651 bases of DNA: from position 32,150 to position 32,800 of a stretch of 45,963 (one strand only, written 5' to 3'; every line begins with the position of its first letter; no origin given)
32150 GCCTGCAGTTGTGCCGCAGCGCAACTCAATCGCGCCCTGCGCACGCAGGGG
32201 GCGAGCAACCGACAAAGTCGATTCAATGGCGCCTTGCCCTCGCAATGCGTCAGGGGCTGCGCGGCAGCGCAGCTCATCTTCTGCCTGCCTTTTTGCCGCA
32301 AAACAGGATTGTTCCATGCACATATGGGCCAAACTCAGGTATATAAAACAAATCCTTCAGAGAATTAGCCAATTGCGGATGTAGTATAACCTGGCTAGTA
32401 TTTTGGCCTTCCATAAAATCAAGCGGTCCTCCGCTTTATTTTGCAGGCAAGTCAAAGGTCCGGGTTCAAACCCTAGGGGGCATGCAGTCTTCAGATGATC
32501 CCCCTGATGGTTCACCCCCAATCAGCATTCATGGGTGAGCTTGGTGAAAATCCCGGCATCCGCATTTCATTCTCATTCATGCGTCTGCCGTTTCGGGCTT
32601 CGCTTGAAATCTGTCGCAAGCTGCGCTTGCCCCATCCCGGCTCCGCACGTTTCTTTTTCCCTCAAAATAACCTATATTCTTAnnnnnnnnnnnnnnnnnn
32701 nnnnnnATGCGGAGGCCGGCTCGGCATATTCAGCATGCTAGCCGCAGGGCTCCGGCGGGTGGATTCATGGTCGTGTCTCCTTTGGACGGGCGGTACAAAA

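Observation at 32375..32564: tRNA-Gly(UCC) also carries a canonical intron plus an 80-nt T-loop intron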

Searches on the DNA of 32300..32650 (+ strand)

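Call 21: search_rna_families(source=window, start=32300, end=32650, threshold=evalue, max_evalue=10, show_alignments=4)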
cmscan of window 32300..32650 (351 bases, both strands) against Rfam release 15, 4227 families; matches with E-value up to 10: 4.
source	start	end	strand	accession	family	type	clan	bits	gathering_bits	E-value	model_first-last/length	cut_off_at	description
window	32380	32436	-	RF03095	RAGATH-17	Gene; sRNA;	-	22.9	102.3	1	1-96/96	no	RAGATH-17 RNA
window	32547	32603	-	RF00791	mir-357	Gene; miRNA;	-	18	49.4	0.42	1-72/72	no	mir-357 microRNA precursor family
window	32303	32459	+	RF01239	snR49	Gene; snRNA; snoRNA; HACA-box;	CL00038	15.9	45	0.96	1-170/170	no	Small nucleolar RNA snR49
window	32533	32554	+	RF01897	mir-188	Gene; miRNA;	-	13.7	72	9.6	32-53/84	no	mir-188 microRNA precursor family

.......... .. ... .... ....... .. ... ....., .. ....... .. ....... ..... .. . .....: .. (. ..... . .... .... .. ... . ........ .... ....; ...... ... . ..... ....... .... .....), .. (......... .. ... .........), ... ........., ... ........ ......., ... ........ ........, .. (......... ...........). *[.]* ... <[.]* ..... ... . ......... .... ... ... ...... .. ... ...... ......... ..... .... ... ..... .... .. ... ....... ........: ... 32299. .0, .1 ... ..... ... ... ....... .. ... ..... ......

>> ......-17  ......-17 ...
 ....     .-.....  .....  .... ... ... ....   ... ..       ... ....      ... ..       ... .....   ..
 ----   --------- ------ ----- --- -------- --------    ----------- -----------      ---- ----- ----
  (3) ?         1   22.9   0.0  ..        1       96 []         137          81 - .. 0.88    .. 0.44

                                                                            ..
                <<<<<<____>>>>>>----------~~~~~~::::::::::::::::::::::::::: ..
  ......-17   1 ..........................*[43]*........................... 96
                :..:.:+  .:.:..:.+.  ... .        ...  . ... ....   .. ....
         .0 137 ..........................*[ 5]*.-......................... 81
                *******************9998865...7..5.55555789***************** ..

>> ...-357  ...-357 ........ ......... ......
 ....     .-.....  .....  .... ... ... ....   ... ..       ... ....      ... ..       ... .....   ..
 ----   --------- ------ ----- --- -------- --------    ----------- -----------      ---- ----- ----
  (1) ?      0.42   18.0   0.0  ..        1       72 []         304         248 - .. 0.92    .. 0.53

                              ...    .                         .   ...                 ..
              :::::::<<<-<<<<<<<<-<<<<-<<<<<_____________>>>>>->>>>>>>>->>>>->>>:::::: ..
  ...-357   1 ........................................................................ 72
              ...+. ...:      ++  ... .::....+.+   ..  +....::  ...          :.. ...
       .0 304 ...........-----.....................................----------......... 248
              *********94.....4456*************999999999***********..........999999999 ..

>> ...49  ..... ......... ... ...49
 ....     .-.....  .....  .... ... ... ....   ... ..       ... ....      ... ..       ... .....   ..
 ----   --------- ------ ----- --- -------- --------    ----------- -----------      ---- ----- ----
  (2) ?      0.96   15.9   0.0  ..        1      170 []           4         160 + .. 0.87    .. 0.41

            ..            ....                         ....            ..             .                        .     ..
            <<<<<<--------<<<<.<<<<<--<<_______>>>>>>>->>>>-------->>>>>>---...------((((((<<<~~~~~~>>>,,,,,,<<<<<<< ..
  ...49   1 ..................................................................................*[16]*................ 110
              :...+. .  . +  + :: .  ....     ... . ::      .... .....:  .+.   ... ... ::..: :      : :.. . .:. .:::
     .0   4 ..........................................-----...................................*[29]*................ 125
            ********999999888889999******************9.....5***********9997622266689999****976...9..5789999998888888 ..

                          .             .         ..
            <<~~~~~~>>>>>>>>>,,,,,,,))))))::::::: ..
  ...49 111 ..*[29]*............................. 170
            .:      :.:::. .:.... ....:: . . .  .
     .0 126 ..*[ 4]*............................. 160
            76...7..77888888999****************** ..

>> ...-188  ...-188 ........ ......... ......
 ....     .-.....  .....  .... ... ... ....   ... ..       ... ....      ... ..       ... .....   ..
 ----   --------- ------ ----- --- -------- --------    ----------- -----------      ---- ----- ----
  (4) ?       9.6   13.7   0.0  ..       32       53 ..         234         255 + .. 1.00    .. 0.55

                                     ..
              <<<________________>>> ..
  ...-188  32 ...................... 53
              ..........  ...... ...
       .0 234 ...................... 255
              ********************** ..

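Call 57: build_rna_model(alignment_id=A2, structure=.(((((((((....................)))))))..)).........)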
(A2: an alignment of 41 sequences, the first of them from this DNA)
Model R1 built from alignment A2 (41 sequences, 50 columns); structure: as given.
model positions 49; base pairs 9; branch points 0; effective number of sequences 7.91; information 1.128 bits per position. Calibrated on 0.2 Mb of random sequence (short: E-values are rough).
structure used (alignment columns):
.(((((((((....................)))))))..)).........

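Call 58: search_with_rna_model(model_id=R1, sources=[window, L001, L002, L003, L004, L005, L006, L007, L008, L009, L010, L011, L012, L013, L014, L015, L016, L017, L018, L019, L020, L021, L022, L023, L024, L025, L026, L027, L028, L029, L030, L031, L032, L033, L034, L035, L036, L037, L038, L039, L040, L041, L042, L043, L044, L045, L046, L047, L048, L049, L050, L051, L052, L053, L054, L055, L056, L057, L058, L059, L060, L061, L062, L063, L064, L065, L066, L067, L068, L069, L070, L071, L072, L073, L074, L075, L076, L077, L078, L079, L080], max_evalue=1, show_alignments=8)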
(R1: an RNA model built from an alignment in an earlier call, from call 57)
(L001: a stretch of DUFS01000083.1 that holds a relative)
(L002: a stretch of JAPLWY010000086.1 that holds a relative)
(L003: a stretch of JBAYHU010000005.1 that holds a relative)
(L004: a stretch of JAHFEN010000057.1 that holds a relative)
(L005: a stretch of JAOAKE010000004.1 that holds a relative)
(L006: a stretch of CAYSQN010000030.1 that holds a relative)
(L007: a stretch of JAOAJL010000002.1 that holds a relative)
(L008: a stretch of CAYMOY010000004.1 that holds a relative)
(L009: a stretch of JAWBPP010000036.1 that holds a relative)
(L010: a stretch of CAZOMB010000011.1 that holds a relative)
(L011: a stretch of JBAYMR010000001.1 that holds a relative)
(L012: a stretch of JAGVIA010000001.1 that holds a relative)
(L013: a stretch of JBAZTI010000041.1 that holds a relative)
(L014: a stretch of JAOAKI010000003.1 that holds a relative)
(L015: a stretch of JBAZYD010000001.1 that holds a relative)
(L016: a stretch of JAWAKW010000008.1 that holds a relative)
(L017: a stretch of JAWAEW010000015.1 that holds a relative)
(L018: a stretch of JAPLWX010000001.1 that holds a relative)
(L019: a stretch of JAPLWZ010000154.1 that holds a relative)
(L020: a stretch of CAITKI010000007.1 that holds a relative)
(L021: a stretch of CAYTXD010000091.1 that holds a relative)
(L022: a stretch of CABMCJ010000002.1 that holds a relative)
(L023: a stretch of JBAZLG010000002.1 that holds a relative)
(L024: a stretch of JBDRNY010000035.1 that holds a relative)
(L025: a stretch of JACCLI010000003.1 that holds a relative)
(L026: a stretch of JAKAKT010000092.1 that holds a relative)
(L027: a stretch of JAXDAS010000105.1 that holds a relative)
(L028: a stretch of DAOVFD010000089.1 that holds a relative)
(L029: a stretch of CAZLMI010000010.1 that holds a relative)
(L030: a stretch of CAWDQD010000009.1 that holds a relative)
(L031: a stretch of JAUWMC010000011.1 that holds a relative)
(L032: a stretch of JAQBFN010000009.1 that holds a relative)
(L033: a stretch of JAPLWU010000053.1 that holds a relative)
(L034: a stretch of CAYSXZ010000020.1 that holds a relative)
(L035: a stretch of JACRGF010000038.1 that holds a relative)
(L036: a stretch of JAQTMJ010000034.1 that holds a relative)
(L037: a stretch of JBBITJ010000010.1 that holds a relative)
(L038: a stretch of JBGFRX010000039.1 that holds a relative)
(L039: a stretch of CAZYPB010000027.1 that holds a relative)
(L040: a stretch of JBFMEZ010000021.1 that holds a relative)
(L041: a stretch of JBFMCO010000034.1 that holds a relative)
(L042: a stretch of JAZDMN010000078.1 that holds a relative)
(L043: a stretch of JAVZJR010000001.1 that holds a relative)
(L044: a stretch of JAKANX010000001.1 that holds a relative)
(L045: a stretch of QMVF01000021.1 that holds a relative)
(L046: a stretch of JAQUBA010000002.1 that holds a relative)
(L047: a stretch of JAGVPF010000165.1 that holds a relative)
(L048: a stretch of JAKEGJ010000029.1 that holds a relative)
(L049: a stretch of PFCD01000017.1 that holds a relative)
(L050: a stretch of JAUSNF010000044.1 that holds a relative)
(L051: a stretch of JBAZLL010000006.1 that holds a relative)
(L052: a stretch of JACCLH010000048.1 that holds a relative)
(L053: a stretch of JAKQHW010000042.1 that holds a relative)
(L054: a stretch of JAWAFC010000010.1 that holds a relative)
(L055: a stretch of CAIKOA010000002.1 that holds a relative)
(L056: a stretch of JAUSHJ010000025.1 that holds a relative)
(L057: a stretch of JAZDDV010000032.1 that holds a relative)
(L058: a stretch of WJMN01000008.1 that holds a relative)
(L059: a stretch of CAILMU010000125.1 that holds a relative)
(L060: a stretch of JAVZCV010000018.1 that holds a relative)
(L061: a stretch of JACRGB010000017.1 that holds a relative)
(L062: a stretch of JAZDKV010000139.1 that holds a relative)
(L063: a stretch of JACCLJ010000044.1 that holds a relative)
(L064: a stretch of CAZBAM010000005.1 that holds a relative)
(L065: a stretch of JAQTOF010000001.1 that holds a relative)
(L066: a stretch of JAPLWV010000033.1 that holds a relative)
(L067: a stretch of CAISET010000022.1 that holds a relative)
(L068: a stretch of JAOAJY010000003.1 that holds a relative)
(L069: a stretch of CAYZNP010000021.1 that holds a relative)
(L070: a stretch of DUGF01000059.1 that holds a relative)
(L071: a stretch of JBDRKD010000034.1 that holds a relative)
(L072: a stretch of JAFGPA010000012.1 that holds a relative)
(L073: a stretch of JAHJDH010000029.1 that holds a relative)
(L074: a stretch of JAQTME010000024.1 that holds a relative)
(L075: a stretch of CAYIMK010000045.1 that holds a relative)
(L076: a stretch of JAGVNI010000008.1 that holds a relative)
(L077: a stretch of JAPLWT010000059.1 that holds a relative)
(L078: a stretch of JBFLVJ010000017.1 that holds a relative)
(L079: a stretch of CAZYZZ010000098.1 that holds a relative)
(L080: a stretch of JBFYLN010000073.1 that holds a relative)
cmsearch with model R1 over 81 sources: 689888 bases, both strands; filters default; matches with E-value up to 1: 5.
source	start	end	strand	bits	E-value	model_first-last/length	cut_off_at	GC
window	32471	32519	+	64.5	9e-15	1-49/49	no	0.61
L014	3697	3746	+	55.1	3.4e-12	1-49/49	no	0.68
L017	1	43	+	31.2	1.1e-05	8-49/49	5'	0.56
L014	3799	3816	+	21.2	0.0063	1-49/49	no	0.78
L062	2952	2991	+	13.8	0.67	1-49/49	no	0.55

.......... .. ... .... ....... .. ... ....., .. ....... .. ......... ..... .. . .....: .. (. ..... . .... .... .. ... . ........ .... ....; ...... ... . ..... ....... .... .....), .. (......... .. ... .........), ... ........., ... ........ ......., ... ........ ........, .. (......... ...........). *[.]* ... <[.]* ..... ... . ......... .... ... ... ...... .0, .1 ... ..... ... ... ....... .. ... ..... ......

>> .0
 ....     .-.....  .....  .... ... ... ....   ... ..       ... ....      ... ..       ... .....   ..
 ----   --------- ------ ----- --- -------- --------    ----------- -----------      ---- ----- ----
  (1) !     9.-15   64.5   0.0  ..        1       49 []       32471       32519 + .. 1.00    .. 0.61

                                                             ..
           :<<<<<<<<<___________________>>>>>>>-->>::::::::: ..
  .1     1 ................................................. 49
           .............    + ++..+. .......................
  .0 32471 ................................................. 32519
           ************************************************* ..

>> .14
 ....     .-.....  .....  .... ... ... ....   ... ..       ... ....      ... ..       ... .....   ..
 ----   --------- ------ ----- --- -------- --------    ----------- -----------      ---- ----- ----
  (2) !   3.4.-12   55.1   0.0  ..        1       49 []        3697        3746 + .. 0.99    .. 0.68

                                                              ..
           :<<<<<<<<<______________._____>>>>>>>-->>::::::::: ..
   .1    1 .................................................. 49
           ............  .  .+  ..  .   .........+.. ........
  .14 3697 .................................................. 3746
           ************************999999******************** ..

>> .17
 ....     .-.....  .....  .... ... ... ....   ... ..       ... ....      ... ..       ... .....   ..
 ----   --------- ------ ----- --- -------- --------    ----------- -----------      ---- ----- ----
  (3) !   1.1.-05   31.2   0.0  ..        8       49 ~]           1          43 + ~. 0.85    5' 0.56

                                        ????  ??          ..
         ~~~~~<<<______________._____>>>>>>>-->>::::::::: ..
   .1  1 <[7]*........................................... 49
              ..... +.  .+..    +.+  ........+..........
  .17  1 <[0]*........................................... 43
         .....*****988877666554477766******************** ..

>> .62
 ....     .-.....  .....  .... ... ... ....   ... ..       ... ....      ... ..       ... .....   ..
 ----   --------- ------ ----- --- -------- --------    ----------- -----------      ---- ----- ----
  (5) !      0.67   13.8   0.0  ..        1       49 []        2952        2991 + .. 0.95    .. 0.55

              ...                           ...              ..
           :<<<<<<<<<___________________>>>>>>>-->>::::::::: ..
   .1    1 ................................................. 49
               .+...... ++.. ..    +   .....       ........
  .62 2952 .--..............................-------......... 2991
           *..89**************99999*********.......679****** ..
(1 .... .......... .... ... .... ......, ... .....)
